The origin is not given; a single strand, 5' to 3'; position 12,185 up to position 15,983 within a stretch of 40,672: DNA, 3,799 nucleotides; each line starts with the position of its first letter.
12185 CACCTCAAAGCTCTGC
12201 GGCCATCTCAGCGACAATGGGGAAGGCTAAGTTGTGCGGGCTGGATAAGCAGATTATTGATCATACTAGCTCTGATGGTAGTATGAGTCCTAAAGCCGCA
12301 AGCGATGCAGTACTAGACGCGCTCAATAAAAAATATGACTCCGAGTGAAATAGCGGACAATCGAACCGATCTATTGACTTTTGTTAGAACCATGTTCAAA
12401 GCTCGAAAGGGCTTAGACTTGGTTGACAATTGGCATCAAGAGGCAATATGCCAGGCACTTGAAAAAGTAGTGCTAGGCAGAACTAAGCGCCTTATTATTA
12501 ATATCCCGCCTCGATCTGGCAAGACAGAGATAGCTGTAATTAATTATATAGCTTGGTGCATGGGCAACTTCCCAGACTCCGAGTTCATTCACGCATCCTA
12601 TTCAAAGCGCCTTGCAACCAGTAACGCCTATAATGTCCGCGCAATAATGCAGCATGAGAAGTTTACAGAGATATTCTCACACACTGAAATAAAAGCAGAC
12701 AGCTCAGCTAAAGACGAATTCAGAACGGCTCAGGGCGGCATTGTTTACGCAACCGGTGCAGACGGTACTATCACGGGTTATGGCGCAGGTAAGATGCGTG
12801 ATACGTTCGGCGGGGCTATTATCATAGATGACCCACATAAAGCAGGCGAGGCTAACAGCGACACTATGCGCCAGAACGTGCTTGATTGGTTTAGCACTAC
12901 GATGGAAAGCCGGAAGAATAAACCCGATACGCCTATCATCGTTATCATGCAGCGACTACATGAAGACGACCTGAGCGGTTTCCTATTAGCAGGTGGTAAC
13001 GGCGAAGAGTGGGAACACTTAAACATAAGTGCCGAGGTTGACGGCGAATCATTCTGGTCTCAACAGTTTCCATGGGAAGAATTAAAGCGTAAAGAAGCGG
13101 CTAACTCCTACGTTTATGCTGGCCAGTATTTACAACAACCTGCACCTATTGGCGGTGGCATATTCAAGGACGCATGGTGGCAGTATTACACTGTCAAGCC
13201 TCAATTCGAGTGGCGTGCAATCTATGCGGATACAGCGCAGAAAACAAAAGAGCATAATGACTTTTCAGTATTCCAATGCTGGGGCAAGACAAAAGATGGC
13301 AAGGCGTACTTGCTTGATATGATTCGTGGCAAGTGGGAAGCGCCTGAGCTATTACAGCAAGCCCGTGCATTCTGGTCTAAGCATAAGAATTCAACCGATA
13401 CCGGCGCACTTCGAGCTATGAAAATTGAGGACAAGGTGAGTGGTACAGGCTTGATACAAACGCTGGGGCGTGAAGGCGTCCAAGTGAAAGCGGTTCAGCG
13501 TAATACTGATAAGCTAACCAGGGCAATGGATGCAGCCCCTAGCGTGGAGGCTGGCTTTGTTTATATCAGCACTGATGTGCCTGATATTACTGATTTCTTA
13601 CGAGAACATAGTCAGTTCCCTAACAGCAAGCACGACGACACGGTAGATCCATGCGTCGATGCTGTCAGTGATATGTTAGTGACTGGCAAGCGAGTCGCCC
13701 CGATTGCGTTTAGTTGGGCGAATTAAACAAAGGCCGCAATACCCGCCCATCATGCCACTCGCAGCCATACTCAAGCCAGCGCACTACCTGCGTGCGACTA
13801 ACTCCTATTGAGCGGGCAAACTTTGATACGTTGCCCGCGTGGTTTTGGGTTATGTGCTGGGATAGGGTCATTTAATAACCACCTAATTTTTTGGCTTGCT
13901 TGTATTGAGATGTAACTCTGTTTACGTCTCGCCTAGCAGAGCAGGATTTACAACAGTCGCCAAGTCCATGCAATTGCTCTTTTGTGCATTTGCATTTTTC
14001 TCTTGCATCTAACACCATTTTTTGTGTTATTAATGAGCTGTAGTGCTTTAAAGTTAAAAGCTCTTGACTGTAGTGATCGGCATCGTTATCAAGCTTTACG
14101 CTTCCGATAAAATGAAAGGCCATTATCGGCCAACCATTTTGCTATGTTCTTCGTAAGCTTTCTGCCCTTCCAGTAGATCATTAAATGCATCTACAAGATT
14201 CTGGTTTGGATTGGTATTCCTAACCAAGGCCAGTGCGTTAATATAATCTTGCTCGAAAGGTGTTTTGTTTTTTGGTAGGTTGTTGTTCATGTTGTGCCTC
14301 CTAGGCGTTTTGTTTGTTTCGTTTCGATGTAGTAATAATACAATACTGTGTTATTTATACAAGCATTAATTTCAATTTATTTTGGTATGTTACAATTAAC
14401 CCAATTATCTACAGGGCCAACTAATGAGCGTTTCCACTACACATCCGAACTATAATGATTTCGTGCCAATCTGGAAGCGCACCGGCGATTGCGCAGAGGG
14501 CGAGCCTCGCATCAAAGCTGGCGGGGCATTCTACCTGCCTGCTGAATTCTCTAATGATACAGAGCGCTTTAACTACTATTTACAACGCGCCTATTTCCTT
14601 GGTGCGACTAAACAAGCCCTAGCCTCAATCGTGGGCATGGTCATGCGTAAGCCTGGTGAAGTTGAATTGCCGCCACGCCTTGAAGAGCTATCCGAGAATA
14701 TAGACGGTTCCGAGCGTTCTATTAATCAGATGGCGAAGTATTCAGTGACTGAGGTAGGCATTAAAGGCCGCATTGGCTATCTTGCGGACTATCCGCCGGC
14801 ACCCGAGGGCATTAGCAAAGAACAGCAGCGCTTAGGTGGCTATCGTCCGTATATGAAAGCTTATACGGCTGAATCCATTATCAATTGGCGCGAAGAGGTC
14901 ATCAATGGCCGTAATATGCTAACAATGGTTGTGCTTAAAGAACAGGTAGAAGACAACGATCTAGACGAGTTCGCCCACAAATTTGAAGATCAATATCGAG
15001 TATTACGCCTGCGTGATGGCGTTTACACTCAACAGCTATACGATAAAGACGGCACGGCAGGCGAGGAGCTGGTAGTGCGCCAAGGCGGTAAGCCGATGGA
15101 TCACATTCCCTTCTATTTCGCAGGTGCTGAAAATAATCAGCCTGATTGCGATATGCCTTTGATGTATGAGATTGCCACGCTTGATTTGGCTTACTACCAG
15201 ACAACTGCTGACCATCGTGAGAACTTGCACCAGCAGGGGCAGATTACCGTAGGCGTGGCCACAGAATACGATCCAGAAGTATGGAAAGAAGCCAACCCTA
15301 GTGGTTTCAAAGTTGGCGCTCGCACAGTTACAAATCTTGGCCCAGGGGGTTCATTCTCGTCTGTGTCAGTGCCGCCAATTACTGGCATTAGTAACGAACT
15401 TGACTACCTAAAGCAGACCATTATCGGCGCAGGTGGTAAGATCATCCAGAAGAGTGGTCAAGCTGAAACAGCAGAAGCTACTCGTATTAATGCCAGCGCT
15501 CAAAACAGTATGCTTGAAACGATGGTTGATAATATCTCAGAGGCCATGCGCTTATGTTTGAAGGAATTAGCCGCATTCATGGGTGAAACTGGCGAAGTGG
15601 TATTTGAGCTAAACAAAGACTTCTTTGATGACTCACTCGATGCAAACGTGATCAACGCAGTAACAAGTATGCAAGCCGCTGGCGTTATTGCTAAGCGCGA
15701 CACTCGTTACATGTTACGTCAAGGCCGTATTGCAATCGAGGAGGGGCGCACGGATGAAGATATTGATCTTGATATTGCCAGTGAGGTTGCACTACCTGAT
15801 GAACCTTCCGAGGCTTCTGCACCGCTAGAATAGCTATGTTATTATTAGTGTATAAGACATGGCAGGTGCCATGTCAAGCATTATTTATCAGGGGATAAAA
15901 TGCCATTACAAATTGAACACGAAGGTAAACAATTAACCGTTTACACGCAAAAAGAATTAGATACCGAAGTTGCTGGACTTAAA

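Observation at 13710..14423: Antiparallel three-gene cassette between terL and portal with an acr-aca-like layout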

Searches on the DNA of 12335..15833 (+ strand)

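Call 6: search_dna_similar(query=window:12335-15833:+, collection=phages, mode=near, max_rows=30)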
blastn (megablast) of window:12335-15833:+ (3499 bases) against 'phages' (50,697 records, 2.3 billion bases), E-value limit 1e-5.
No match.

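Call 7: search_dna_similar(query=window:13700-14430:+, collection=phages, mode=distant, max_rows=30)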
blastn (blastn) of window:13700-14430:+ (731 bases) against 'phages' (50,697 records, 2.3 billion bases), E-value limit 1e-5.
No match.

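Call 102: search_rna_families(source=window, start=13500, end=14600, threshold=evalue, max_evalue=1)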
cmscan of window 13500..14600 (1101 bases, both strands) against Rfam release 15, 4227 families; matches with E-value up to 1: 0.
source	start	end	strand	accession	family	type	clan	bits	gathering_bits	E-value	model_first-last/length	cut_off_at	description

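Call 111: search_rna_families(source=L008, start=1, end=500, threshold=evalue, max_evalue=0.1)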
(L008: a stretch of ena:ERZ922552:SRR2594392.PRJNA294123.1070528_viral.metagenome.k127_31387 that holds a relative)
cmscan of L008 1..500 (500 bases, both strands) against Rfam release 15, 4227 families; matches with E-value up to 0.1: 0.
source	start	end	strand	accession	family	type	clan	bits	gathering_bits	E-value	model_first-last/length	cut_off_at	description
